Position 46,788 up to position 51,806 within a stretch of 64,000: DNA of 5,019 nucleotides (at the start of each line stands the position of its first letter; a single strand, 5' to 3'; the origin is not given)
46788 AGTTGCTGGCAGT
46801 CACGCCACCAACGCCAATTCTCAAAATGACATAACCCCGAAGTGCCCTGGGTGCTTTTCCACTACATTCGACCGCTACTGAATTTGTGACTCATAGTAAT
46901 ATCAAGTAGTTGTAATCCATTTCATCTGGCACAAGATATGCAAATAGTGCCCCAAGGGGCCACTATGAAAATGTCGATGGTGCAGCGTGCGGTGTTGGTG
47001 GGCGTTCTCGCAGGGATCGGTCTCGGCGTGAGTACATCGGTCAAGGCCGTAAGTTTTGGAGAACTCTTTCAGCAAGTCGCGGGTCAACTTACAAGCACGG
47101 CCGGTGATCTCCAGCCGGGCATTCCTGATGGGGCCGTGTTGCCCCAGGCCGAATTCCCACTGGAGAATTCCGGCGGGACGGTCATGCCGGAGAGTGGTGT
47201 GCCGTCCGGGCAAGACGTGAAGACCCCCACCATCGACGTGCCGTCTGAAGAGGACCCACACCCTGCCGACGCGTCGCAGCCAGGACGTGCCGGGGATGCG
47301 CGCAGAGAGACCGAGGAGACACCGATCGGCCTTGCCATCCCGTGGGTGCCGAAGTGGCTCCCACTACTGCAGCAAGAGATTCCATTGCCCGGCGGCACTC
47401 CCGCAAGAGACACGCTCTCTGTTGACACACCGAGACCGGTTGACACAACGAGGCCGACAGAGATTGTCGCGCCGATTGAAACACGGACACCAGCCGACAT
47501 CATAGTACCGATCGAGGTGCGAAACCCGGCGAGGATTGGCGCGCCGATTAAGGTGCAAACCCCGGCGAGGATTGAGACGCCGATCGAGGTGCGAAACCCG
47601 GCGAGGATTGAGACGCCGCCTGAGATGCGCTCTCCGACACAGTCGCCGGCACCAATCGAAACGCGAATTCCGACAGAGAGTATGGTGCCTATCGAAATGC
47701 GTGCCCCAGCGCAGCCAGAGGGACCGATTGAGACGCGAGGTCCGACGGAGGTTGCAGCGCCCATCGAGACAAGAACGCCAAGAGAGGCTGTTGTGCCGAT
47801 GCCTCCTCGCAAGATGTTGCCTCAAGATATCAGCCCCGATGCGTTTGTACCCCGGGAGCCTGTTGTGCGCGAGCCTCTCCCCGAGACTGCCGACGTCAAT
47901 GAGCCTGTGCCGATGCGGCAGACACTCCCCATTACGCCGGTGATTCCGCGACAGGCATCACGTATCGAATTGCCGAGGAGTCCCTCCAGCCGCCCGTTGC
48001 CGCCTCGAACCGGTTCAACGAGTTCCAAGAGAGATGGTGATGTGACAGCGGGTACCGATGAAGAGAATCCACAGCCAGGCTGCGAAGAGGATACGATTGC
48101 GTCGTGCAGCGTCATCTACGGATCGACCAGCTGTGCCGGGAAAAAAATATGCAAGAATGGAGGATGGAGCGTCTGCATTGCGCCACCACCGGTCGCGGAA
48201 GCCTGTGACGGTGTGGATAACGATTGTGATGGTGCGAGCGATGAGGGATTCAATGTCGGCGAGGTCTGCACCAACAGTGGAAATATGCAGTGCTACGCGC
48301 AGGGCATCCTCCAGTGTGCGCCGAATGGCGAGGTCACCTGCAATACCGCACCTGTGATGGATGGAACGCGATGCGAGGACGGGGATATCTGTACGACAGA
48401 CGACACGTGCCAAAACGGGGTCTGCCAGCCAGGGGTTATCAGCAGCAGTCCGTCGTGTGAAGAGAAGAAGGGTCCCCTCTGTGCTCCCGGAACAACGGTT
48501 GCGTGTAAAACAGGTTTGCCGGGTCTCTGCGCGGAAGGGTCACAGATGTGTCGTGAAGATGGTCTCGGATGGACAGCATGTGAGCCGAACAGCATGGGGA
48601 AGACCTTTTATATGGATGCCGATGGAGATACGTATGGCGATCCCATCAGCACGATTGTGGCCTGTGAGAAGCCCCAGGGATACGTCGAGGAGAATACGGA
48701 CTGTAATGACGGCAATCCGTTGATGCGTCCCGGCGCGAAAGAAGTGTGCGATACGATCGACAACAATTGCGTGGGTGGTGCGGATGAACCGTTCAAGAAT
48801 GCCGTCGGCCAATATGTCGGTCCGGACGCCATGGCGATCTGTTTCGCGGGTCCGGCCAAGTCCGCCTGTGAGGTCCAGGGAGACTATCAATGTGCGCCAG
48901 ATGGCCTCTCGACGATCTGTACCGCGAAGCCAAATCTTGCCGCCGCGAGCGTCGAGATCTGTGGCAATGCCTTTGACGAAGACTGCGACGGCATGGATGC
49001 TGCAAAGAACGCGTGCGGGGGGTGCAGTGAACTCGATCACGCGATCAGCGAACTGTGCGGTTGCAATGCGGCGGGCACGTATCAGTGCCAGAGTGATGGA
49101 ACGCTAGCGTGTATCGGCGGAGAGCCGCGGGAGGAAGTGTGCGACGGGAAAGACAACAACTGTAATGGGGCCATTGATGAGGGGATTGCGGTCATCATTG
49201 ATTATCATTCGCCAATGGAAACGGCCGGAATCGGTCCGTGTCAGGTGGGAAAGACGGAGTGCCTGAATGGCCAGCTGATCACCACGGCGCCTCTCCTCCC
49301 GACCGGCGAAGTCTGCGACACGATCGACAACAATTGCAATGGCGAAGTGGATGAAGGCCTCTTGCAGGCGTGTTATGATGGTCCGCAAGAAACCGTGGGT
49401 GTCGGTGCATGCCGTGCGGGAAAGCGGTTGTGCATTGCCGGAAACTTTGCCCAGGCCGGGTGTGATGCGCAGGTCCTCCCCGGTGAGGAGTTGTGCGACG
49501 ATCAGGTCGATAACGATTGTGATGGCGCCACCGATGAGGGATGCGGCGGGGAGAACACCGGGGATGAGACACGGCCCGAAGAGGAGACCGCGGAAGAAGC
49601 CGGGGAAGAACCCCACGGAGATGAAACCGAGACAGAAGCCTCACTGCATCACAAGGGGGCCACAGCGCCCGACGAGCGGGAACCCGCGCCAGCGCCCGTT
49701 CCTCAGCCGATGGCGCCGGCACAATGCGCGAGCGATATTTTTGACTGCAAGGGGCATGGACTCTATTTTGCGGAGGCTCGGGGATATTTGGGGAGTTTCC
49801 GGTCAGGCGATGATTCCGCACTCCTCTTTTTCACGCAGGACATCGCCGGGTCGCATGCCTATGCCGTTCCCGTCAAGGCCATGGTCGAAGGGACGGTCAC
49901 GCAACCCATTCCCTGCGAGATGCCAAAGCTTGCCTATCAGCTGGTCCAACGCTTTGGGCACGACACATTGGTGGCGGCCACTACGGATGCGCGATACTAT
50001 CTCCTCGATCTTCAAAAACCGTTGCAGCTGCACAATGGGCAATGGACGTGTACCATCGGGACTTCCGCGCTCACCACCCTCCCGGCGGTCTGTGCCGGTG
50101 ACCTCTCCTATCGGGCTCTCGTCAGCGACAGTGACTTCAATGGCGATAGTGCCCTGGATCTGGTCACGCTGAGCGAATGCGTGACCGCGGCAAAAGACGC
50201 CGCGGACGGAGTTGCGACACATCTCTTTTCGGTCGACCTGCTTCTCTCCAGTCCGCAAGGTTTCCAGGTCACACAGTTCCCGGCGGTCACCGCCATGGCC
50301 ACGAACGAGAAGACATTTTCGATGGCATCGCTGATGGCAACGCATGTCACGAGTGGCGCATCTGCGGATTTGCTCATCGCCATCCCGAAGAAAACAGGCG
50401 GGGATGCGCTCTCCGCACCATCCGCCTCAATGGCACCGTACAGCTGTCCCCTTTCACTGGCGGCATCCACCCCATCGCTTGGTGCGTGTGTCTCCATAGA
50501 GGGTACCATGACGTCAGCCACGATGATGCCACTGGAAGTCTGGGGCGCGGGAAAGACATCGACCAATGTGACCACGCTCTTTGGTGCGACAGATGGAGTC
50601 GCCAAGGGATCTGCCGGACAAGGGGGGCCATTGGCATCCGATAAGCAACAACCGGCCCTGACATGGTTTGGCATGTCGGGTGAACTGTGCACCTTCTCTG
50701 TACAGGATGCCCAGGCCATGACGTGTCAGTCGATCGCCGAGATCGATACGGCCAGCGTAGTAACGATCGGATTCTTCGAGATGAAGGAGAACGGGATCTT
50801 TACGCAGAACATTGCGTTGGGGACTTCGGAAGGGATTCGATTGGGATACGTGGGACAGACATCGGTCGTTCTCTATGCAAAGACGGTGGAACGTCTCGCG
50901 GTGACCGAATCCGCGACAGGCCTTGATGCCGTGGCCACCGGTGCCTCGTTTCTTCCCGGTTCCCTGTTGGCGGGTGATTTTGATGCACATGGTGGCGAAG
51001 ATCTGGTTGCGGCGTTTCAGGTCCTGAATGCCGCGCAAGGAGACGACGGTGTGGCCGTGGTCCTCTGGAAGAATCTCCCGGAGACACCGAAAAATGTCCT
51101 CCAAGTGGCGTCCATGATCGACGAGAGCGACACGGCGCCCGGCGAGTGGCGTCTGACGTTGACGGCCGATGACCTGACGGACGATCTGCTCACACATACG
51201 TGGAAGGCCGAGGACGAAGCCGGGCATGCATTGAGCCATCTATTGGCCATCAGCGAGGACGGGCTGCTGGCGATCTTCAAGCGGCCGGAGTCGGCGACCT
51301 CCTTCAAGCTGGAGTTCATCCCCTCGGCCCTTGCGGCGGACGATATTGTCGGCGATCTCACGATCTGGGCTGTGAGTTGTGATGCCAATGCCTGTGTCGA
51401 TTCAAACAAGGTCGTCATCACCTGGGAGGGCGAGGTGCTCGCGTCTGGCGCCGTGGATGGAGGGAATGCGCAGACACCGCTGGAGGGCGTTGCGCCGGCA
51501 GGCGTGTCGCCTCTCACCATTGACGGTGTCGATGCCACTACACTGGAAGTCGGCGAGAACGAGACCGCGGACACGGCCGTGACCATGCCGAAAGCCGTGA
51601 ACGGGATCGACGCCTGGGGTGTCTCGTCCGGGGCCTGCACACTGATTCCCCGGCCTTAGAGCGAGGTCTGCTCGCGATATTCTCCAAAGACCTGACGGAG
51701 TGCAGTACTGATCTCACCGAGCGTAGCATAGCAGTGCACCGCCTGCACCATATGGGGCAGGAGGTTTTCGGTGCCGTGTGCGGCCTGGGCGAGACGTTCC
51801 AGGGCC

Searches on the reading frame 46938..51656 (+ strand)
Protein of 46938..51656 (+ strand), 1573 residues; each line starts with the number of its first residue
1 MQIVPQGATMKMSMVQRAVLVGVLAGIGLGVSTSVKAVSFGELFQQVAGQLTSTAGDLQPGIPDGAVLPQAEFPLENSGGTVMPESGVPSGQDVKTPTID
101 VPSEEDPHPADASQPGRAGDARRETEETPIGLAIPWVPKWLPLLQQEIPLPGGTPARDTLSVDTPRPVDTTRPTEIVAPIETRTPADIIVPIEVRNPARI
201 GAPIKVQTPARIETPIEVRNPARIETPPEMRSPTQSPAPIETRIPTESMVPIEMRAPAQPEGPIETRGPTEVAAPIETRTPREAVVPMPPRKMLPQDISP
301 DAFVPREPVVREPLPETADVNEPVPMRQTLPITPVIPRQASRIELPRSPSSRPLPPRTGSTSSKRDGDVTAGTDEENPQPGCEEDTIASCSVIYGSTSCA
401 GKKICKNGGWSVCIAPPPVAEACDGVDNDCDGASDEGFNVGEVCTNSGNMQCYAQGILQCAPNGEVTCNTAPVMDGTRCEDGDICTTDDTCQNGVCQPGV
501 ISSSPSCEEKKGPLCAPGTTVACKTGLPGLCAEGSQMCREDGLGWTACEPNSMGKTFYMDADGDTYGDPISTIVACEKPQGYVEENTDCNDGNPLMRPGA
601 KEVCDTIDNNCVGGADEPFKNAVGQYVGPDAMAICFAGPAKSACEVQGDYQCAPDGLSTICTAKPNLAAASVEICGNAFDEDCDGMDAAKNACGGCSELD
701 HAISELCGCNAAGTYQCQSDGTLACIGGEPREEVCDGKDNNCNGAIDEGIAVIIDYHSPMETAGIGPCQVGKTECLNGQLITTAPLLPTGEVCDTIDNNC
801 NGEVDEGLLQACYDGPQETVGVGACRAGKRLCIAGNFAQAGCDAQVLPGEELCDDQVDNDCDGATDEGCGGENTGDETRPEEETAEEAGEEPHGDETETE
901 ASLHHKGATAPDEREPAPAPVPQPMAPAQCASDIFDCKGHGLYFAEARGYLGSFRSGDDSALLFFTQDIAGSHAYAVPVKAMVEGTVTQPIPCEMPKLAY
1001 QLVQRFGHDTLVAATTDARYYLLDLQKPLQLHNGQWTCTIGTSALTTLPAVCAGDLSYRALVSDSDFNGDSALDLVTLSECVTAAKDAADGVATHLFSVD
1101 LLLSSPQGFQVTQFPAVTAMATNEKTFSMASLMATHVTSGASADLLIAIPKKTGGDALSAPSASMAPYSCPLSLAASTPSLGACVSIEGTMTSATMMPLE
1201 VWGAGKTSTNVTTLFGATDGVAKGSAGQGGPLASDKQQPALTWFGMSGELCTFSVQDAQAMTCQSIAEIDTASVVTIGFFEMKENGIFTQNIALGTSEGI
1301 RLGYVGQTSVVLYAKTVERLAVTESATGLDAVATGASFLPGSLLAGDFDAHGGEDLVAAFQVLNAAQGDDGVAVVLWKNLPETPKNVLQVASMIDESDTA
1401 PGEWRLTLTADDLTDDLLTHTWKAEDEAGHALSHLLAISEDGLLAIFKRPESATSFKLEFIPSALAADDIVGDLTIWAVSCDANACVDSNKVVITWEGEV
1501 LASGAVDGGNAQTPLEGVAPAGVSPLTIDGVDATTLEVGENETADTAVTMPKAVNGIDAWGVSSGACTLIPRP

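Call 6: search_protein_families(library=ncbifam, proteins=[window:46938-51656:+], max_evalue=1)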
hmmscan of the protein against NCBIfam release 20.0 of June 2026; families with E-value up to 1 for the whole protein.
window:46938-51656:+ (1573 aa): 0 families

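Call 7: search_protein_families(library=pfam, proteins=[window:46938-51656:+], max_evalue=0.1)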
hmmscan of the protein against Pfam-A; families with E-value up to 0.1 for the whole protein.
window:46938-51656:+ (1573 aa): 1 family
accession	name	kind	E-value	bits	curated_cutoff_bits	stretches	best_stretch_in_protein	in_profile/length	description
PF11617.13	Cu-binding_MopE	-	4.3e-30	104.1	27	5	588-617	1-30/30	Putative metal-binding motif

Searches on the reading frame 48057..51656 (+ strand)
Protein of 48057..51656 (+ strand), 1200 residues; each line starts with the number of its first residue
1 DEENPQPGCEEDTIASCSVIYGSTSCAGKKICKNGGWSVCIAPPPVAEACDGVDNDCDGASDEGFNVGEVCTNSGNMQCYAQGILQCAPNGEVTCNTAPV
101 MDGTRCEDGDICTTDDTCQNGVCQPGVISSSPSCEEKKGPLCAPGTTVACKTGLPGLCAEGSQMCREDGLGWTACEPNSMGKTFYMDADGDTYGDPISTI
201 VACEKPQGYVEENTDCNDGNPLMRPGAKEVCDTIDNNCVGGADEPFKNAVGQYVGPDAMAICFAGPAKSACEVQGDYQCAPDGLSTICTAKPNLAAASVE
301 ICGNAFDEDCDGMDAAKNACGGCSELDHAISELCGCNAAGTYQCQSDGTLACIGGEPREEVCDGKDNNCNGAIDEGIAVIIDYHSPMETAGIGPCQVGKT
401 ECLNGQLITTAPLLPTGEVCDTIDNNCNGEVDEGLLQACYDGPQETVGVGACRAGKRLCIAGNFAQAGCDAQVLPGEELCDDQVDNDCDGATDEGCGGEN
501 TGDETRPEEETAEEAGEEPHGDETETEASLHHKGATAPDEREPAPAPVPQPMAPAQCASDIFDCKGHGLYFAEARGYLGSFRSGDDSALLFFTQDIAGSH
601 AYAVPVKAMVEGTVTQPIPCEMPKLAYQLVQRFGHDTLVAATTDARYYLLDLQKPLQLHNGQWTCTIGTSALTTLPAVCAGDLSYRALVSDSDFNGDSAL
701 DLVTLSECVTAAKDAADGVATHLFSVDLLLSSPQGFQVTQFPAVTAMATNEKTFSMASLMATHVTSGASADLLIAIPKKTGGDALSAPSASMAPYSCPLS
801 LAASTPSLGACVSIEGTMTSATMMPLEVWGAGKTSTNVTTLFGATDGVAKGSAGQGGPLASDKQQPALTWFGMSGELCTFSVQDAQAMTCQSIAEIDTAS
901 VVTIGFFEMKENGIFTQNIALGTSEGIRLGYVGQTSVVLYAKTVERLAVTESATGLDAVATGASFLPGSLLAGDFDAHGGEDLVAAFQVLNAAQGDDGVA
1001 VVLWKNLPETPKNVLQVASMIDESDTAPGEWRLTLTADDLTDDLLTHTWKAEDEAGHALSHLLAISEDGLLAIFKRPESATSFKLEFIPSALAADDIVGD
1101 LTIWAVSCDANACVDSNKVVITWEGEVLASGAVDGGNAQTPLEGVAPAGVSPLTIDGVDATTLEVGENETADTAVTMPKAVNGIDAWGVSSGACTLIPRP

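Call 40: search_protein_representatives(protein=window:48057-51656:+)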
Query: 1200 residues. Proteins with E-value up to 0.001 (for the whole library): 31198; up to 1e-10: 15235; up to 1e-30: 4145. The best 150 are listed.
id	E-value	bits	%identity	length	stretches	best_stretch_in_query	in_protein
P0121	0.0e+00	2750.3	100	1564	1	1-1200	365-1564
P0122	0.0e+00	1654.5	47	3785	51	181-246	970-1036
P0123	0.0e+00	1256.3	43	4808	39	336-496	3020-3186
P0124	0.0e+00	1219.6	50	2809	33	181-244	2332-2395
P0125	0.0e+00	1172.5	46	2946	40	181-246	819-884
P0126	1.9e-285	966.6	51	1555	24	181-245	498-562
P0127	1.4e-238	811.3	44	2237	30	181-247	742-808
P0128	8.8e-236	802.1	53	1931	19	181-245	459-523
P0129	1.6e-234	797.9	44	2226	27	181-250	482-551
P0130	2.7e-226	770.7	45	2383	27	182-243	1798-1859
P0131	6.6e-220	749.5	49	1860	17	352-496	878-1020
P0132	1.1e-218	745.4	49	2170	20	177-245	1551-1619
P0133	1.0e-209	715.8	47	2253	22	182-244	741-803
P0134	2.1e-209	714.7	43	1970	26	176-246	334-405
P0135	5.2e-201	686.9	51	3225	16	182-247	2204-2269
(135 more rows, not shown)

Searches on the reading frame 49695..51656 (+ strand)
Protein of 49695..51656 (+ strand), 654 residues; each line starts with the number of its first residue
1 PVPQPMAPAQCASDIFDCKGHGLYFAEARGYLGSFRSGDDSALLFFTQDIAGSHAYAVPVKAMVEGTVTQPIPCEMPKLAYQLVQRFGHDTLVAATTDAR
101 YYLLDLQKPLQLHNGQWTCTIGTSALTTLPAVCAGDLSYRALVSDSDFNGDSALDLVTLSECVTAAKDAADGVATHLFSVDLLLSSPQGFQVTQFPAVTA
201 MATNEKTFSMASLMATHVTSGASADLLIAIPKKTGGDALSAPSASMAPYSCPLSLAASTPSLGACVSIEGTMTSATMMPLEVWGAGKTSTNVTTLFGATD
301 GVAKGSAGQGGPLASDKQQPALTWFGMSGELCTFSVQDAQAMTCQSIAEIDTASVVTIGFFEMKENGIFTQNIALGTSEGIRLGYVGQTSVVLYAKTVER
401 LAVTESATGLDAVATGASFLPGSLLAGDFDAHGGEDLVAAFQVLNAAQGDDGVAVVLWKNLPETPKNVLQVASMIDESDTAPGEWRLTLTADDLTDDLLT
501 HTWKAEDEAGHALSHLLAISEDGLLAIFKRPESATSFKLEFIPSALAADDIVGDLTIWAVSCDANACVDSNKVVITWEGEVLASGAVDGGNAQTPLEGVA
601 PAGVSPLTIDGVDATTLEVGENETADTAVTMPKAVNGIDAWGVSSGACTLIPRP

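Call 28: find_homologous_proteins(query=window:49713-51656:+, max_evalue=0.001)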
Query seq(648 aa): 8000 candidates shared short words with the query, none scored E <= 0.001.

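Call 54: find_related_loci(query=window:49695-51656:+, collection=metagenome_contigs, flank=10000)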
Query window:49695-51656:+ (654 aa) in metagenome_contigs; peptide patterns used: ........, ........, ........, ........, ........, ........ (x = any residue, [..] = any of these).
31 stretches matched a pattern, but none encodes a relative of the query by tblastn (E <= 1e-3).
